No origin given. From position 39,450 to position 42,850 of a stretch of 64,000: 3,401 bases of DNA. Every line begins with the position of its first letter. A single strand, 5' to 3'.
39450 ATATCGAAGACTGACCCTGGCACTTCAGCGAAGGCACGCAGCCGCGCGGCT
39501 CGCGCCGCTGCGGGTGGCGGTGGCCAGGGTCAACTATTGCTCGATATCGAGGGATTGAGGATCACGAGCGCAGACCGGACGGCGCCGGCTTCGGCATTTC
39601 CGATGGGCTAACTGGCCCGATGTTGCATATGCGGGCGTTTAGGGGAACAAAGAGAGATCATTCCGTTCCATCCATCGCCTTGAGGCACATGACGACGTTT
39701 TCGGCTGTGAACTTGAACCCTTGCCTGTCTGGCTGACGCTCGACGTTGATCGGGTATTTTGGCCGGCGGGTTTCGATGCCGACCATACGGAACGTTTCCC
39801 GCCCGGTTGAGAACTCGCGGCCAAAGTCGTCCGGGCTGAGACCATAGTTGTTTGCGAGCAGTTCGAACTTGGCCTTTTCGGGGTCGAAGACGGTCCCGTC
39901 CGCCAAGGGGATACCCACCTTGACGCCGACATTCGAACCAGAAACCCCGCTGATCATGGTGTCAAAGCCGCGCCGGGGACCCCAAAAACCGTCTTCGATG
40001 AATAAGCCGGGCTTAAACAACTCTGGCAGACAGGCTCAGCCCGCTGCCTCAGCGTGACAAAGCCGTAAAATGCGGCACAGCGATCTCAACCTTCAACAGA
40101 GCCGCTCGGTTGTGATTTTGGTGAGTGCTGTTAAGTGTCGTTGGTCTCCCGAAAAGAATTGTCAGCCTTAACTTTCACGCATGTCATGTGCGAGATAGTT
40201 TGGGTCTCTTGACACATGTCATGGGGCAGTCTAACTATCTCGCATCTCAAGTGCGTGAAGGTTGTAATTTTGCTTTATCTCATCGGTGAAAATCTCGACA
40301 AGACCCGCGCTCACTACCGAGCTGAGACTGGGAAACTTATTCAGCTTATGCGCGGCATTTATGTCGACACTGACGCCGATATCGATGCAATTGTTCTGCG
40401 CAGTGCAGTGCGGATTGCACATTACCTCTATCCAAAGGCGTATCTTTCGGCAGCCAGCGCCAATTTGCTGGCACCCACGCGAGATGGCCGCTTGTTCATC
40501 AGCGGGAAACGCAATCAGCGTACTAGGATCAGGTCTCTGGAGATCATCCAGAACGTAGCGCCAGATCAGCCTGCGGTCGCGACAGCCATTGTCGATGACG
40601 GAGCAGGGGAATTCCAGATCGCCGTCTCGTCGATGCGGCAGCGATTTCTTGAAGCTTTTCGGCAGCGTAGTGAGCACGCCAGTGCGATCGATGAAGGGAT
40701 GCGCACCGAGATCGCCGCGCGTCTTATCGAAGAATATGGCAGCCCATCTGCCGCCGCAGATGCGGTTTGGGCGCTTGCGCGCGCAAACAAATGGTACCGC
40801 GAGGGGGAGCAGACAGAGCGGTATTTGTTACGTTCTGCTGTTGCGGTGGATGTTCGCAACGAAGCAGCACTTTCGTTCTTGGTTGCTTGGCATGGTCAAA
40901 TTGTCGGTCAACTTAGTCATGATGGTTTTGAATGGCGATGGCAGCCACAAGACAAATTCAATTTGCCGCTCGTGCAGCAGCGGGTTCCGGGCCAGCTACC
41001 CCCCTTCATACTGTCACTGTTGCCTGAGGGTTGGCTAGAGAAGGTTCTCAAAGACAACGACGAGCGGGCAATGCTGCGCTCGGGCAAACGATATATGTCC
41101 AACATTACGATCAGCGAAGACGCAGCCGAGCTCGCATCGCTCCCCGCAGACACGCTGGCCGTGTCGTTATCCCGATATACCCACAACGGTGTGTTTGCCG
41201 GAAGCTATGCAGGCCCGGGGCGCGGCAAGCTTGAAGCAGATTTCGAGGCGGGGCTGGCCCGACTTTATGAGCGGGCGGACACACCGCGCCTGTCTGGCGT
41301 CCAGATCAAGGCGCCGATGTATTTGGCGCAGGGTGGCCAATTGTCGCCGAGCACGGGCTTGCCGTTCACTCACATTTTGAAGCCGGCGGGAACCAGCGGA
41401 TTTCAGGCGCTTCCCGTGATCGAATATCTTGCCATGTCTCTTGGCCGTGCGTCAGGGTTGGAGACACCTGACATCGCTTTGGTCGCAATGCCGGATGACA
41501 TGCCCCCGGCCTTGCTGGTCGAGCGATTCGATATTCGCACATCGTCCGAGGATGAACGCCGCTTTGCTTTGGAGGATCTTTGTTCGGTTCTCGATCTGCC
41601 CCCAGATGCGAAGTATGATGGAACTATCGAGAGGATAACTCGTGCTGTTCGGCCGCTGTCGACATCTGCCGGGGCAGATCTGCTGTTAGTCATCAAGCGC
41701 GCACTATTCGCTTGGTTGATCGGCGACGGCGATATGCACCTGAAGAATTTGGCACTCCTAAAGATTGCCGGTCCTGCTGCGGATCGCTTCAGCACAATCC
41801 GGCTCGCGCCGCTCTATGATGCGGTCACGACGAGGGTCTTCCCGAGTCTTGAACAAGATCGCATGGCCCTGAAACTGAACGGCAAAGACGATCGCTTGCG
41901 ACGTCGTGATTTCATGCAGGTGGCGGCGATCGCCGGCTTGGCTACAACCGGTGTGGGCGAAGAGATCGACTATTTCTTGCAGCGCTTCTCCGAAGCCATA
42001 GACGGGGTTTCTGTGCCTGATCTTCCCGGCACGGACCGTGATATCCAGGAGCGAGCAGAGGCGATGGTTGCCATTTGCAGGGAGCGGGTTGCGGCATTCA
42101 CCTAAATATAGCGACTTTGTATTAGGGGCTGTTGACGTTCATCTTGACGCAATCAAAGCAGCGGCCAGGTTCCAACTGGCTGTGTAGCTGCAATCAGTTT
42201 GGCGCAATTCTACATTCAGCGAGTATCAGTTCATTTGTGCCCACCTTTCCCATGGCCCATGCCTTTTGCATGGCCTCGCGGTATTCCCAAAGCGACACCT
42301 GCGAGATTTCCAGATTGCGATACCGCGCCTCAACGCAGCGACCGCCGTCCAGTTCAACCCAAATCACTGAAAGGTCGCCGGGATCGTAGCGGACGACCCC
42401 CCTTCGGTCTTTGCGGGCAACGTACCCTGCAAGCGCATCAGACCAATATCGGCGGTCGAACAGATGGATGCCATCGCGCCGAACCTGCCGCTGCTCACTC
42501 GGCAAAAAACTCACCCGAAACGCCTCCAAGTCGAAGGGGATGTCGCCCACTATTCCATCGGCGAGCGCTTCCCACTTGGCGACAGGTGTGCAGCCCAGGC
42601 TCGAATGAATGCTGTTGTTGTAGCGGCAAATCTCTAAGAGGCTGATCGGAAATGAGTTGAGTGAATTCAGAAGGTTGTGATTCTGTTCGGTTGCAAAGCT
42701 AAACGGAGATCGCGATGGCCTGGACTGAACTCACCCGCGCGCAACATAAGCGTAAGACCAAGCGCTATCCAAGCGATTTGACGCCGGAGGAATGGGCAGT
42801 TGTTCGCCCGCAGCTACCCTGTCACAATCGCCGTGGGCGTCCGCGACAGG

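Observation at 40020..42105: HipA-family kinase fused to a ~215-aa N-terminal module (AbiEi-antitoxin-like?) with no HipB/Xre partner gene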

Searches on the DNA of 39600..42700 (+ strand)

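Call 21: search_dna_similar(query=window:39600-42700:+, collection=plasmids, mode=near, max_rows=10)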
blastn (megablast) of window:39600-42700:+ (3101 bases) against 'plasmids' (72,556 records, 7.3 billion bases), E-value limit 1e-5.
Records with a match: 5; places in all: 6; records where one place covers at least 80% of the query: 0.
Best place of each record, by identity: 95-99% 1; 90-95% 1; 80-90% 2; 60-80% 1.
By first word of the organism name: Pseudosulfitobacter 1; Actibacterium 1; Gemmobacter 1; Rhizobium 1; Roseinatronobacter 1.
By predicted mobility (MOB-suite, as given by PLSDB): conjugative 3; non-mobilizable 2.
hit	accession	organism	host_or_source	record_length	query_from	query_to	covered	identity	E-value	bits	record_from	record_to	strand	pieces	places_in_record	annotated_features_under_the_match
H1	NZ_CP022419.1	Pseudosulfitobacter pseudonitzschiae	Skeletonema marinoi strain RO5AC,Cell ...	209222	570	2522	63%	90.2%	0e+0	2549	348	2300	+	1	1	HipA domain-containing protein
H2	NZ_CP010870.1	Actibacterium sp. EMB200-NS6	cell culture,oil contaminated tidal flat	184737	2615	3039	14%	83.4%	1e-105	392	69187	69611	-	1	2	Mu transposase C-terminal domain-containing protein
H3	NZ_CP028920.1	Gemmobacter aquarius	Whole organism,fresh water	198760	2615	3039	14%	82.7%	1e-100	375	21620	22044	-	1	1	Mu transposase C-terminal domain-containing protein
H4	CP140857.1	Rhizobium ruizarguesonis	Trifolium pratense,whole organism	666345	2108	2295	6%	76.2%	2e-15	94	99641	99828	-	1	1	type II toxin-antitoxin system HipA family toxin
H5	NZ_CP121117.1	Roseinatronobacter sp. S2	cell culture,Alkaline Spring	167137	3035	3101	2%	97.0%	5e-21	111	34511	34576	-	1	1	none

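Call 23: get_annotated_region(hit=H1, flank=8000)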
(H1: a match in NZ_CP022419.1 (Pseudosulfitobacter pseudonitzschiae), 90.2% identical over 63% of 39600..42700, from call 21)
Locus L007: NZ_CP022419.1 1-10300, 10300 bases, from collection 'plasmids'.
description: Pseudosulfitobacter pseudonitzschiae strain SMR1 plasmid pSMR1-4, complete sequence
organism: Pseudosulfitobacter pseudonitzschiae (NCBI taxid 1402135)
taxonomy: Bacteria; Pseudomonadota; Alphaproteobacteria; Rhodobacterales; Roseobacteraceae; Pseudosulfitobacter; Pseudosulfitobacter pseudonitzschiae
host: -; source: Skeletonema marinoi strain RO5AC,Cell culture,Top-layer sediments; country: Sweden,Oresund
typing (MOB-suite, as given by PLSDB): conjugative; replicon rep_cluster_611; relaxase MOBP; mating-pair formation MPF_T
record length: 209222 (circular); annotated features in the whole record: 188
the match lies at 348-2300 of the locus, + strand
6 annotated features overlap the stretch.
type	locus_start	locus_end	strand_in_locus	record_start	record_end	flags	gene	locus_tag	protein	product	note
CDS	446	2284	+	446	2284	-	-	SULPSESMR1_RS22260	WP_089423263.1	HipA domain-containing protein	-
CDS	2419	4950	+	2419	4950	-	-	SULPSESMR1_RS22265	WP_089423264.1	TerB N-terminal domain-containing protein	-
CDS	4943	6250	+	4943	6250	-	-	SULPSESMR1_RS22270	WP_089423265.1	ATP-binding protein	-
CDS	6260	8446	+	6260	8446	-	-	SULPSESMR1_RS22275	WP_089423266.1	DEAD/DEAH box helicase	-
CDS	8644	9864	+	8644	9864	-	-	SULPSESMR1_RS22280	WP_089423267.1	DUF4297 family anti-phage-associated protein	-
CDS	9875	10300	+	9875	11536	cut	-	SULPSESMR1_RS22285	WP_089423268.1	ATP-binding protein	-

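Call 81: search_rna_families(source=window, start=39600, end=42700, threshold=evalue, max_evalue=1)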
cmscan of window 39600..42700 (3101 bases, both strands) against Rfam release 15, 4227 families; matches with E-value up to 1: 0.
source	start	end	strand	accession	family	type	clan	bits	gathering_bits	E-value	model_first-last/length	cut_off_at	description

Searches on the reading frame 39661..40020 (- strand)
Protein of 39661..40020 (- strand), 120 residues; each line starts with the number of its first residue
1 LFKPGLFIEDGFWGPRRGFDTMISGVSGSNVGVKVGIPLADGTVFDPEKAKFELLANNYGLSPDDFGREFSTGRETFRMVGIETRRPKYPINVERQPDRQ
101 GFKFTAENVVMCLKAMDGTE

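Call 3: search_protein_families(library=pfam, proteins=[window:39661-40020:-], max_evalue=1)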
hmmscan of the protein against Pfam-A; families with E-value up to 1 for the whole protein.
window:39661-40020:- (120 aa): 0 families

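Call 4: search_protein_families(library=ncbifam, proteins=[window:39661-40020:-], max_evalue=1)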
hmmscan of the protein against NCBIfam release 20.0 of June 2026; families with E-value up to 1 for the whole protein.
window:39661-40020:- (120 aa): 0 families

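Call 5: search_protein_families(library=padloc, proteins=[window:39661-40020:-], max_evalue=1)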
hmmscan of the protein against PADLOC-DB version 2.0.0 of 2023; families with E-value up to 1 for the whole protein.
window:39661-40020:- (120 aa): 0 families
